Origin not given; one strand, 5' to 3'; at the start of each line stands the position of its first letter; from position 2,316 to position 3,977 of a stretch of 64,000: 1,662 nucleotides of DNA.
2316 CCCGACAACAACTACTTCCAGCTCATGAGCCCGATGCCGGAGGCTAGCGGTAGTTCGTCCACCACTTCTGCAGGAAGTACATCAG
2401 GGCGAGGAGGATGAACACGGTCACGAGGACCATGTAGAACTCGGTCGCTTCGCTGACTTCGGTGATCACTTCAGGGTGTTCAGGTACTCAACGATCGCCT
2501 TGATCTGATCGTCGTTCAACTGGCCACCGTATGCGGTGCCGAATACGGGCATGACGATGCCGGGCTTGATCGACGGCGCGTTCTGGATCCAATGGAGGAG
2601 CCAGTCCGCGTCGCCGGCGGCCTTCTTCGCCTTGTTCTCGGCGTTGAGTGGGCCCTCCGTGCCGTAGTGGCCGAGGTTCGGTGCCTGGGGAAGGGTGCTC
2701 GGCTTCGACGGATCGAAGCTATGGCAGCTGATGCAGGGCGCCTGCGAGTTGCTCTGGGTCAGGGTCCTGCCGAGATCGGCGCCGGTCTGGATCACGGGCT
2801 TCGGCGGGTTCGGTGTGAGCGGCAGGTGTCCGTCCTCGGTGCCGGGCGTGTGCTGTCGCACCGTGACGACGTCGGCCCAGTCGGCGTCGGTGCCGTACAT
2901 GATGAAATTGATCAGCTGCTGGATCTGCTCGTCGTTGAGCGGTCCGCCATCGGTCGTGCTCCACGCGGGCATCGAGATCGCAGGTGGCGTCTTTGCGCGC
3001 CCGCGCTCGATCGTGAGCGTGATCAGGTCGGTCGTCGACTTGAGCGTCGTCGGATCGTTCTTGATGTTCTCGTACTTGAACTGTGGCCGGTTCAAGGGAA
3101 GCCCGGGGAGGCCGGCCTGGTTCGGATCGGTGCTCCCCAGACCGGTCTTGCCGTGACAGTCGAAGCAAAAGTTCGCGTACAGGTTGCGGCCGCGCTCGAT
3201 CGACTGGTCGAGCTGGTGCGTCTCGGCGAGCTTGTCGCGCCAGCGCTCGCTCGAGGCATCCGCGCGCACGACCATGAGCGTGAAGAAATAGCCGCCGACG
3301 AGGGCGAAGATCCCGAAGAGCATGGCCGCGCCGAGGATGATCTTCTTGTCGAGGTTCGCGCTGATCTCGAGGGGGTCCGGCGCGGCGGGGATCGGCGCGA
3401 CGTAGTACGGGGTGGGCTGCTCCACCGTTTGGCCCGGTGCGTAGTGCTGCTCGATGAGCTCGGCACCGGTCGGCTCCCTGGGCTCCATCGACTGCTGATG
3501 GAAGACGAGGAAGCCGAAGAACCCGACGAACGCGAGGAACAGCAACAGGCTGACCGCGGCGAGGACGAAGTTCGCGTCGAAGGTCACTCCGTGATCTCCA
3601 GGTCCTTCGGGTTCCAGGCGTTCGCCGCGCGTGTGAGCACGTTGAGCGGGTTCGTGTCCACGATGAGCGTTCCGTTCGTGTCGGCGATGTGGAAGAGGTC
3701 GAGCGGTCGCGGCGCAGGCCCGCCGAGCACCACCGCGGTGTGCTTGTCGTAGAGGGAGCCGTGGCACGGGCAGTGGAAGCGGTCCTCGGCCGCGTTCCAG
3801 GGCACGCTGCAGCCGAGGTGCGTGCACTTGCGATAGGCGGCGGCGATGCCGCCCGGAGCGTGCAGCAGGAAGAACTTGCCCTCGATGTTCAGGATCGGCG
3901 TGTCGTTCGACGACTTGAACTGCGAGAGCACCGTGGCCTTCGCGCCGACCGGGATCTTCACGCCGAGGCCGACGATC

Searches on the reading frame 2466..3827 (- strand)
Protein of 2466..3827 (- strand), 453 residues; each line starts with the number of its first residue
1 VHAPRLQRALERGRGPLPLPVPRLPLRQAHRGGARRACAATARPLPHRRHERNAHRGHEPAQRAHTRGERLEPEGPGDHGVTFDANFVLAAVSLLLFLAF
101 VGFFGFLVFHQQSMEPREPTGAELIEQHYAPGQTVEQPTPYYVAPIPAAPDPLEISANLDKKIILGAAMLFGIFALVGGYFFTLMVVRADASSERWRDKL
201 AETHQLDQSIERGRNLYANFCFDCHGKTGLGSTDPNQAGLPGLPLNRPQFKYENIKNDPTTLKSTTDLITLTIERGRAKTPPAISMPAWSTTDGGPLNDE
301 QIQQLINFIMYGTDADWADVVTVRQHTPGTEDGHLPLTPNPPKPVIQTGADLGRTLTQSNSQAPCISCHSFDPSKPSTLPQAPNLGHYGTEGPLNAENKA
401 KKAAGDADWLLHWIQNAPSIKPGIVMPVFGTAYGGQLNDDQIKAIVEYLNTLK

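Call 72: search_protein_families(library=pfam, proteins=[window:2466-3827:-], max_evalue=0.0001)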
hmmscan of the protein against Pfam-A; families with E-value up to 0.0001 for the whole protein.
window:2466-3827:- (453 aa): 2 families
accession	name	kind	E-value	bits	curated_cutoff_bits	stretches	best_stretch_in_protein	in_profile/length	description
PF00034.26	Cytochrom_C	-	2.9e-16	61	21.3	2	363-453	10-90/90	Cytochrome c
PF13442.11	Cytochrome_CBB3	-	3e-12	47.1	27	1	209-309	2-68/68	Cytochrome C oxidase, cbb3-type, subunit III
